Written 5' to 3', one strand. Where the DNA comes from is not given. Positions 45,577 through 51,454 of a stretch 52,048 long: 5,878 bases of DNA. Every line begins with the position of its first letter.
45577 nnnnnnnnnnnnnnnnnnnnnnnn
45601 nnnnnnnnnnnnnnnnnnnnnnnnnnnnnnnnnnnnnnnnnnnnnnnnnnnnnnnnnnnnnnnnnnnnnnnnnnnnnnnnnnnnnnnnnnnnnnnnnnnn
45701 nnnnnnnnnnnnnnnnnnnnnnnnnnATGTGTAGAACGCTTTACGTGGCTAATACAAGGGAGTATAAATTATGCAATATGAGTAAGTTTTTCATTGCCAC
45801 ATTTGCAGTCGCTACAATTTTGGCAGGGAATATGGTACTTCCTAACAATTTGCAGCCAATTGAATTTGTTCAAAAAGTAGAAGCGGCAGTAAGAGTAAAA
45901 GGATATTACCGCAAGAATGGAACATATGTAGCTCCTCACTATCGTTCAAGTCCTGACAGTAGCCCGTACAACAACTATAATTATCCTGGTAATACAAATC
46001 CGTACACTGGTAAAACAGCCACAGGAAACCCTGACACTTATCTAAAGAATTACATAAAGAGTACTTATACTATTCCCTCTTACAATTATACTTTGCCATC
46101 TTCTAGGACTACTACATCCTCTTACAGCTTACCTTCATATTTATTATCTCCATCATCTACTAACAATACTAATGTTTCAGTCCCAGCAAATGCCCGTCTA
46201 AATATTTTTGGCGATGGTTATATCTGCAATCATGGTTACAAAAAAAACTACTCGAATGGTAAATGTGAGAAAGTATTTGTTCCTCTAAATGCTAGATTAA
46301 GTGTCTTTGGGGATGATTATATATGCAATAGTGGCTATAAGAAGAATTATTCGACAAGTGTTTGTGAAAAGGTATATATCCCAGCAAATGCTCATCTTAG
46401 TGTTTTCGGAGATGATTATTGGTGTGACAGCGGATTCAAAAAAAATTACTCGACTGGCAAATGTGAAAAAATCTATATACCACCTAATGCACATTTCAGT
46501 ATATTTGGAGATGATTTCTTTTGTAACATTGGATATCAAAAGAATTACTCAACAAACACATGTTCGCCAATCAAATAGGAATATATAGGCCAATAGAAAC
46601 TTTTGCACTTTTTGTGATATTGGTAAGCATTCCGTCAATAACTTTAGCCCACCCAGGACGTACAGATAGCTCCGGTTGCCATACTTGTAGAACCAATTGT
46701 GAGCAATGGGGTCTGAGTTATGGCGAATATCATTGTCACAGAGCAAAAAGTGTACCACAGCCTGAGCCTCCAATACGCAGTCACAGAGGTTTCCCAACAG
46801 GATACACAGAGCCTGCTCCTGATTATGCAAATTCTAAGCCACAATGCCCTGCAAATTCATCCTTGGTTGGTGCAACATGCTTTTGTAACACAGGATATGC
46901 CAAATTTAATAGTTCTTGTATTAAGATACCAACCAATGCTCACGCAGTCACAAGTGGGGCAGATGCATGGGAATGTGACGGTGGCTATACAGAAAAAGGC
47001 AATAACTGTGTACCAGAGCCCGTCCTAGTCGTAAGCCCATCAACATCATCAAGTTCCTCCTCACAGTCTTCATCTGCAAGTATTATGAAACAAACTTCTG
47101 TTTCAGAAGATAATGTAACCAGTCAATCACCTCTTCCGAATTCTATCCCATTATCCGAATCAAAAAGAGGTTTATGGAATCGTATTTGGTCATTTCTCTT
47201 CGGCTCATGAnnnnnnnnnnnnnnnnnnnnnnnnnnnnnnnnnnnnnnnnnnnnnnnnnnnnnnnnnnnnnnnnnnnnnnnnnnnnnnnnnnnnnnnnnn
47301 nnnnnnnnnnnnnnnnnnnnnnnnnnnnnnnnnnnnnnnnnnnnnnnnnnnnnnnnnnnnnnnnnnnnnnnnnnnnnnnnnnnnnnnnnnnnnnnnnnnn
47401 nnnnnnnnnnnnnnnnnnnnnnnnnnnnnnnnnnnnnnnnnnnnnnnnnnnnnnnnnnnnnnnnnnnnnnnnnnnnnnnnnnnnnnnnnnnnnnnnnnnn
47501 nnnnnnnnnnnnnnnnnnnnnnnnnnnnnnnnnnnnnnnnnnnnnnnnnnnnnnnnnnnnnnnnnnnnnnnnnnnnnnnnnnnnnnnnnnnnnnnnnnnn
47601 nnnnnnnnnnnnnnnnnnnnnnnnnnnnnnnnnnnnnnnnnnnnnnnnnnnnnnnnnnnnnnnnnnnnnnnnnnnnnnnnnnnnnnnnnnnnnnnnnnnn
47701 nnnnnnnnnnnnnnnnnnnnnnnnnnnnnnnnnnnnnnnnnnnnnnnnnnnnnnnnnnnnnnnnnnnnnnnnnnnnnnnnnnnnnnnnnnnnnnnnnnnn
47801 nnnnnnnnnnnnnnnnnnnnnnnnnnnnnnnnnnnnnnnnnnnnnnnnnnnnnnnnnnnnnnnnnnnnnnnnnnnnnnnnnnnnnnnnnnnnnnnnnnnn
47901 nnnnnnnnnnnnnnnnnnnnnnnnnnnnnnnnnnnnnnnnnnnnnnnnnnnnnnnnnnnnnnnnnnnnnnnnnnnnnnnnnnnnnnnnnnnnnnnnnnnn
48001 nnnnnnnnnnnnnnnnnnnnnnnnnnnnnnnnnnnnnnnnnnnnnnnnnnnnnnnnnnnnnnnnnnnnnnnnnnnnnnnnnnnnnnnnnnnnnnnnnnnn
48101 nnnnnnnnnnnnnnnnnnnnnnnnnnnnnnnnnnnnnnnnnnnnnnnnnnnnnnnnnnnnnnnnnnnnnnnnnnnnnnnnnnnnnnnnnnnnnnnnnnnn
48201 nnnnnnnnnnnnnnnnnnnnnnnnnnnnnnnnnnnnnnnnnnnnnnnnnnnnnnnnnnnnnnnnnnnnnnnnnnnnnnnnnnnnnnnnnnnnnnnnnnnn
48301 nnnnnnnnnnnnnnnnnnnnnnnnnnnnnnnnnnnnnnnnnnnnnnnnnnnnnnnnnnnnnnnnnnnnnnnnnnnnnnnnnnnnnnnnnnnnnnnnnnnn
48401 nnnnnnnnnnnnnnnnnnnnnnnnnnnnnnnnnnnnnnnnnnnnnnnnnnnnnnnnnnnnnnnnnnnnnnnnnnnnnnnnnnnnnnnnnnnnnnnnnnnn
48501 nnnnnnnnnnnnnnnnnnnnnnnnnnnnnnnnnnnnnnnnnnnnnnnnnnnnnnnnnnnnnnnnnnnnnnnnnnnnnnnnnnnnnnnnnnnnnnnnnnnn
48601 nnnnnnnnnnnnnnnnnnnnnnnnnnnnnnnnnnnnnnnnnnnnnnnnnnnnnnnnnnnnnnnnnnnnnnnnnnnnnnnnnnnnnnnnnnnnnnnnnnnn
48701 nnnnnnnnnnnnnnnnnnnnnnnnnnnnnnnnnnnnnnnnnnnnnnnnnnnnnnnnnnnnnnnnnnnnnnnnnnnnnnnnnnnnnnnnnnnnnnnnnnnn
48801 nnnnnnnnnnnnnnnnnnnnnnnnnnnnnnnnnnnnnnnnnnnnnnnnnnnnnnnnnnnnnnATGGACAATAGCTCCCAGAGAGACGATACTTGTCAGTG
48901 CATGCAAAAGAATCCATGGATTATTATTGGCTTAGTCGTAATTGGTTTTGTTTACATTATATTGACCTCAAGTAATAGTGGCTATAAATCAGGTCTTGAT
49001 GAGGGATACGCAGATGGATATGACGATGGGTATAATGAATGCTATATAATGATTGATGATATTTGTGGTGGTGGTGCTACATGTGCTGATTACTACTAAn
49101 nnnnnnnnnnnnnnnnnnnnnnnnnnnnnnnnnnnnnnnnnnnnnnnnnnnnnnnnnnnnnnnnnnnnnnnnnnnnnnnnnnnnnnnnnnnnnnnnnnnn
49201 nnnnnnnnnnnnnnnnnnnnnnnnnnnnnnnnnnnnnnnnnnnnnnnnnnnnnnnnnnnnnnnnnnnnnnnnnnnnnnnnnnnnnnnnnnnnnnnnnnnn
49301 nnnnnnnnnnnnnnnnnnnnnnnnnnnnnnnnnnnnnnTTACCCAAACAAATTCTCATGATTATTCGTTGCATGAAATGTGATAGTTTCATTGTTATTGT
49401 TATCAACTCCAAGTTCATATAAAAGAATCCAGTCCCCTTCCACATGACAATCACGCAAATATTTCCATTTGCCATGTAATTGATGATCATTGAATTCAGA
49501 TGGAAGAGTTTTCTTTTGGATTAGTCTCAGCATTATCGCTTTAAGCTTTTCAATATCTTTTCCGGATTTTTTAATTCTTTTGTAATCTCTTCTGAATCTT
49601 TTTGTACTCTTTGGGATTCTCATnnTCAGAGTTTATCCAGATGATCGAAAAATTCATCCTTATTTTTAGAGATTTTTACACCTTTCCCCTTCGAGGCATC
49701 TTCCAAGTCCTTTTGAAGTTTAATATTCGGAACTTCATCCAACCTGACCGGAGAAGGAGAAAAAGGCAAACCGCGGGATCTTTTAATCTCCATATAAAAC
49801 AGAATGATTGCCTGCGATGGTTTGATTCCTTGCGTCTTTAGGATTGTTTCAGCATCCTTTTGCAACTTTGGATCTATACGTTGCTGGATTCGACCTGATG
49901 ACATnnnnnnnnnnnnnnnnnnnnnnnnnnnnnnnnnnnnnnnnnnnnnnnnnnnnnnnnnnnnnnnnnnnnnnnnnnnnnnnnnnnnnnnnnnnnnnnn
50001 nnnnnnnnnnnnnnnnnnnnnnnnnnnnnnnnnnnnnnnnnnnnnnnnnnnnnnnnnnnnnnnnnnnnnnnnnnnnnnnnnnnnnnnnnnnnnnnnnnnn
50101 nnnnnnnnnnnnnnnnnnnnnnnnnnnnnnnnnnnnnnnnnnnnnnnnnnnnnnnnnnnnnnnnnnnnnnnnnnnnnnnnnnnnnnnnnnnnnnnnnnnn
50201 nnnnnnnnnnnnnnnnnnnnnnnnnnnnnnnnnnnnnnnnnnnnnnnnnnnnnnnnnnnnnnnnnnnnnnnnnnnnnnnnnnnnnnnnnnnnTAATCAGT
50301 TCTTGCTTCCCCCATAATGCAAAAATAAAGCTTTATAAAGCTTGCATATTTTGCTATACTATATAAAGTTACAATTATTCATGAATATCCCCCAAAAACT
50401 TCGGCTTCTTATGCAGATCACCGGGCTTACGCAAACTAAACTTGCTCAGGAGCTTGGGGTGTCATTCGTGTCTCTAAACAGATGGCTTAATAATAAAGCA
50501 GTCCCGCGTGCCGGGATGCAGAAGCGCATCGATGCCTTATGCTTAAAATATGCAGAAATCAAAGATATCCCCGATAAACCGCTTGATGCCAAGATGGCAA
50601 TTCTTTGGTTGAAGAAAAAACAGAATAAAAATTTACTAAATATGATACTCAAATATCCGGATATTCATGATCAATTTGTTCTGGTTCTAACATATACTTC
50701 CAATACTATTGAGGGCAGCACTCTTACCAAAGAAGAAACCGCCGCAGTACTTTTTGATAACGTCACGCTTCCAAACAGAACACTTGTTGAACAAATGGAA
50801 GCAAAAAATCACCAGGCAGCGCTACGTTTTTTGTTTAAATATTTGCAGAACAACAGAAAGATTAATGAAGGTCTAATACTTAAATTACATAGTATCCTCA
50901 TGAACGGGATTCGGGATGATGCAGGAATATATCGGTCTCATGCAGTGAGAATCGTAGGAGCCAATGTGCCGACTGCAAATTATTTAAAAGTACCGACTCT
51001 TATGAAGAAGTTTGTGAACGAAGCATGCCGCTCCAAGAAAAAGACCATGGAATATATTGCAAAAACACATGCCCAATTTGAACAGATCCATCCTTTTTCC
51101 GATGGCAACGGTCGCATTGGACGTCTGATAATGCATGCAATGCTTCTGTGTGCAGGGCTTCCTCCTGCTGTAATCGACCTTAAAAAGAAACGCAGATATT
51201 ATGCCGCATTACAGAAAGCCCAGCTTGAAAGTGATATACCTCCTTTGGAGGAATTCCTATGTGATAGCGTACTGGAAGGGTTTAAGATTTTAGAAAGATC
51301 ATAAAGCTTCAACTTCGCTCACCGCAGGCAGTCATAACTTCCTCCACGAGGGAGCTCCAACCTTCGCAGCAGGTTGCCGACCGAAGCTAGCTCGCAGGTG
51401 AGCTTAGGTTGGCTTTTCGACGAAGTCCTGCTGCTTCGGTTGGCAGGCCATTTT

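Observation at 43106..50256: Nine co-oriented copies of a 20-23-nt motif (consensus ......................) punctuate the small-gene array like cassette junctions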

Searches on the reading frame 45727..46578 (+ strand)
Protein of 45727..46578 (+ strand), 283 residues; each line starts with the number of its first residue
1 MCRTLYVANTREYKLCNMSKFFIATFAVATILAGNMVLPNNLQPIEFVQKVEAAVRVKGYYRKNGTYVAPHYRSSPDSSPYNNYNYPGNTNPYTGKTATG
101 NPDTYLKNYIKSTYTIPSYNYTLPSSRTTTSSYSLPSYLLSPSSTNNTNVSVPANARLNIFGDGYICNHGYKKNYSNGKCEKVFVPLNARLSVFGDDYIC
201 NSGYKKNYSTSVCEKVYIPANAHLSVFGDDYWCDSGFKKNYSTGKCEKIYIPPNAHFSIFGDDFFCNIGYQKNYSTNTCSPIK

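Call 9: search_protein_families(library=pfam, proteins=[window:45727-46578:+], max_evalue=0.01)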
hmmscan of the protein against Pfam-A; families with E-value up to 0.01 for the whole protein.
window:45727-46578:+ (283 aa): 2 families
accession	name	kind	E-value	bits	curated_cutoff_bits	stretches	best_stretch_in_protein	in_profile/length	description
PF25314.1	TNFR_nem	-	0.00014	22.2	27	0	167-183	18-34/34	TNF receptor-like domain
PF04833.20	COBRA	-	0.00034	21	27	0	127-172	96-141/169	COBRA-like protein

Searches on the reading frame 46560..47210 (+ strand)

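Call 9: search_protein_families(library=pfam, proteins=[window:46560-47210:+], max_evalue=0.01)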
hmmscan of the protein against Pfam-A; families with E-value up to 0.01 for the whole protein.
window:46560-47210:+ (216 aa): 1 family
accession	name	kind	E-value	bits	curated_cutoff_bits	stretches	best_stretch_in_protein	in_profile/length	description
PF12946.13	EGF_MSP1_1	-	0.0013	19.1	27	0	123-151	7-37/37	MSP1 EGF domain 1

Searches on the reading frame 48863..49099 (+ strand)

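Call 11: search_protein_families(library=pfam, proteins=[window:48863-49099:+], max_evalue=0.01)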
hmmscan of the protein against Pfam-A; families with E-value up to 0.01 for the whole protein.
window:48863-49099:+ (78 aa): 1 family
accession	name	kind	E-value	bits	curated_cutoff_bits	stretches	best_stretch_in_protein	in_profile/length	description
PF09811.14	Yae1_N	-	0.0056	16.8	27.5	1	38-57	11-30/39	Essential protein Yae1, N terminal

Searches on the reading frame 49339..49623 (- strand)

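Call 11: search_protein_families(library=pfam, proteins=[window:49339-49623:-], max_evalue=0.01)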
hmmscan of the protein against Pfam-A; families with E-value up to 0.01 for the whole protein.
window:49339-49623:- (94 aa): 2 families
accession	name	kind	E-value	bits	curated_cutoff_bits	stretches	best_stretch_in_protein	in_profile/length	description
PF15738.11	YafQ_toxin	-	5.7e-26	91.1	30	1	5-94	4-88/88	Bacterial toxin of type II toxin-antitoxin system, YafQ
PF05016.21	ParE_toxin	-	0.00011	23.2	23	1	7-77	4-74/89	ParE toxin of type II toxin-antitoxin system, parDE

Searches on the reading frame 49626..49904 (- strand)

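Call 12: search_protein_families(library=pfam, proteins=[window:49626-49904:-], max_evalue=0.001)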
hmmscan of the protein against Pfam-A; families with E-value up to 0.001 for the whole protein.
window:49626-49904:- (92 aa): 1 family
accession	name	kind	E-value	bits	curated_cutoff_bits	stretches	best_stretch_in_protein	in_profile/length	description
PF04221.18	RelB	-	3.9e-07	30.3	22.4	1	5-77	3-70/82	RelB antitoxin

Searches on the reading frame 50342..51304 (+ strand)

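Call 9: search_protein_families(library=pfam, proteins=[window:50342-51304:+], max_evalue=0.01)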
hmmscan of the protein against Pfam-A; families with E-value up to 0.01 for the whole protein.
window:50342-51304:+ (320 aa): 3 families
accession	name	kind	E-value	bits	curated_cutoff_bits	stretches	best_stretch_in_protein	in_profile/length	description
PF02661.23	Fic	-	7.4e-20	72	24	1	174-268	2-93/93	Fic/DOC family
PF01381.28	HTH_3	-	2e-05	24.9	23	1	28-57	9-38/55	Helix-turn-helix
PF13560.12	HTH_31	-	3.9e-05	24.3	27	1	19-67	5-54/64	Helix-turn-helix domain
